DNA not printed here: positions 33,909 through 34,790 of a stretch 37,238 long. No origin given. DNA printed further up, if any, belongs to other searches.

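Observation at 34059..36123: Two-gene methyltransferase cassette wedged between translationally coupled genes of a leu-like metabolic operon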

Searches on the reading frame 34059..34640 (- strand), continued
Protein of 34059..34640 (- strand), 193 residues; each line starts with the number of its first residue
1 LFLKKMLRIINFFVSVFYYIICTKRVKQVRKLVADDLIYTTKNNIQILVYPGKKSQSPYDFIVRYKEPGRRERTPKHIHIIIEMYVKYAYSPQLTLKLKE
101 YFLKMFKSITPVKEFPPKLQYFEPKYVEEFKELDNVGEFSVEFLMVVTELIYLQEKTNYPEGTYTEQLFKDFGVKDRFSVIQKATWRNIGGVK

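Call 87: search_solved_structures(query=A4, max_evalue=10, show_alignments=1)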
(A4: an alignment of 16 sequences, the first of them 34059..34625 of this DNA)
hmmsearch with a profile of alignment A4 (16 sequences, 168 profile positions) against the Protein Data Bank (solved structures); distinct sequences matched with E-value up to 10: 5.
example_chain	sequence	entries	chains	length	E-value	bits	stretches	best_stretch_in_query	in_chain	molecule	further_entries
7qep_M9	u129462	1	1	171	0.086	16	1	29-79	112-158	60S RIBOSOMAL PROTEIN L19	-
7ung_A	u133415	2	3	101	0.47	13.6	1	49-116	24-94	Protein CFAP141 | Cilia- and flagella-associated protein 141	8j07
9e5c_7t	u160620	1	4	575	0.51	13.5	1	49-116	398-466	ODAD1 central coiled coil region domain-containing protein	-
8cwy_B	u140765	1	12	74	0.75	13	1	56-122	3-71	T32-15-2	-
7pkt_D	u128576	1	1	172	1.2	12.3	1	47-81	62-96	mL40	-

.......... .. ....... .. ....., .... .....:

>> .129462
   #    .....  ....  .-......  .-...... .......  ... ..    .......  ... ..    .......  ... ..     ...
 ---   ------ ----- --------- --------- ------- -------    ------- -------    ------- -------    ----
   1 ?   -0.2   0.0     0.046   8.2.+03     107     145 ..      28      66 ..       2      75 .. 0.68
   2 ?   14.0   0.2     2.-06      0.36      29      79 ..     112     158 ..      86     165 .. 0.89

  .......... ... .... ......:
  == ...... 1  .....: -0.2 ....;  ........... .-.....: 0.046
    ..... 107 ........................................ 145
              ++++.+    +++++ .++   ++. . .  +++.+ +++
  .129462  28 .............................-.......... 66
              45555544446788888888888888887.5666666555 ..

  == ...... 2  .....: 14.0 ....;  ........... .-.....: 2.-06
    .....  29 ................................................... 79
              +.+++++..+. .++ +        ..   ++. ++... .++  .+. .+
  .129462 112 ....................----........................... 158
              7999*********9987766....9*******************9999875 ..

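Call 88: search_protein_families(library=pfam, proteins=[L115:2-2713:+, L115:3809-4282:+, L115:6684-7322:+, L113:2123-2509:+, L112:3677-4705:+, L101:5444-6004:+, L028:2863-3255:+, L053:3226-4083:+], max_evalue=0.01)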
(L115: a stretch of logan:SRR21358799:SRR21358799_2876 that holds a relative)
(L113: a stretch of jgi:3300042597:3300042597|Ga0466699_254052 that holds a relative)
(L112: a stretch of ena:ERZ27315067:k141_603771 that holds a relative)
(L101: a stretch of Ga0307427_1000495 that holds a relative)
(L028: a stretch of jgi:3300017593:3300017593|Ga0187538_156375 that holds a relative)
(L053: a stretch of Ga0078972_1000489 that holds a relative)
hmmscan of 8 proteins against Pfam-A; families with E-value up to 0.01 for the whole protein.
L115:2-2713:+ (903 aa): 14 families
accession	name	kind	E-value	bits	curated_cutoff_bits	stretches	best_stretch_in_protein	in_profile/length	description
PF13424.12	TPR_12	-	1.9e-11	44.4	30.1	2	804-877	1-76/77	Tetratricopeptide repeat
PF07719.23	TPR_2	-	1.5e-09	37.7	27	1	809-836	4-31/34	Tetratricopeptide repeat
PF00515.34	TPR_1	-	2.8e-09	36.8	27.8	1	808-836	3-31/34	Tetratricopeptide repeat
PF13432.12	TPR_16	-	5e-08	33.7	32.7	1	812-876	3-61/65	Tetratricopeptide repeat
PF13374.12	TPR_10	-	2.2e-07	31.1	27.5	1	806-834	2-30/42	Tetratricopeptide repeat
PF13191.12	AAA_16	-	4.2e-06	27.8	32.6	1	128-216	2-95/167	AAA ATPase domain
PF12770.12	CHAT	-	7.5e-05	22.7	24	1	8-72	213-274/289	CHAT domain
PF13428.12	TPR_14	-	0.00011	23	23.5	0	853-877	8-32/44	Tetratricopeptide repeat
PF20720.3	nSTAND3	-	0.00018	21.7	27.2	0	141-173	13-45/155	Novel STAND NTPase 3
PF13401.12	AAA_22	-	0.00035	21.3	27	1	144-280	4-122/130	AAA domain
PF13181.12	TPR_8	-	0.00039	20.8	25.7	0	810-836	5-31/34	Tetratricopeptide repeat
PF06745.19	ATPase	-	0.00094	19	26.6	1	141-222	15-95/231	KaiC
PF01364.23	Peptidase_C25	-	0.004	16.9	23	1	7-67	283-350/374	Peptidase family C25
PF22181.1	TarS_linker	-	0.0065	17.3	27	0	532-607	4-78/100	Glycosyl transferase TarS linker domain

L115:3809-4282:+ (157 aa): 0 families

L115:6684-7322:+ (212 aa): 0 families

L113:2123-2509:+ (128 aa): 0 families

L112:3677-4705:+ (343 aa): 8 families
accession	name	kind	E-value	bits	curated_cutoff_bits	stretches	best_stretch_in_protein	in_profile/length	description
PF07693.20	KAP_NTPase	-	6.9e-49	167.1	20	1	15-279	2-245/293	KAP family P-loop domain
PF06414.18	Zeta_toxin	-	0.00046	20.1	22.3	1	27-68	11-52/199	Zeta toxin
PF13401.12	AAA_22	-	0.0012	19.6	27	0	37-210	10-108/130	AAA domain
PF13191.12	AAA_16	-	0.0022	19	32.6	1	33-194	25-144/167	AAA ATPase domain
PF24883.2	NPHP3_N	-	0.0028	18.3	24.8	0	31-100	21-90/164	Nephrocystin 3, N-terminal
PF20693.3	YobI-ATPase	-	0.0058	16.6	27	0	21-62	5-44/363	YobI-like P-loop NTPase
PF00005.33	ABC_tran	-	0.0059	17.6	25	0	34-78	13-52/137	ABC transporter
PF00004.35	AAA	-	0.006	17.5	21.2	0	37-89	3-52/131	ATPase family associated with various cellular activities (AAA)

L101:5444-6004:+ (186 aa): 0 families

L028:2863-3255:+ (130 aa): 0 families

L053:3226-4083:+ (286 aa): 6 families
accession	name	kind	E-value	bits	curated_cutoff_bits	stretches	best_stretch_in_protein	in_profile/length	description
PF01555.25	N6_N4_Mtase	-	9.9e-41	140.5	26.7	1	8-284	1-221/221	DNA methylase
PF08241.18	Methyltransf_11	-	2.3e-05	25.4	21.2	0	65-80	79-94/95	Methyltransferase domain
PF13649.12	Methyltransf_25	-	8.6e-05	23.6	27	0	248-286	1-41/97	Methyltransferase domain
PF13847.12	Methyltransf_31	-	0.0002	21.5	27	0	243-285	2-47/145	Methyltransferase domain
PF01170.24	UPF0020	-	0.0012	19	22.3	0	234-272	18-56/197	RMKL-like, methyltransferase domain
PF02086.21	MethyltransfD12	-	0.0041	17.3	22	0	243-283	17-59/253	D12 class N6 adenine-specific DNA methyltransferase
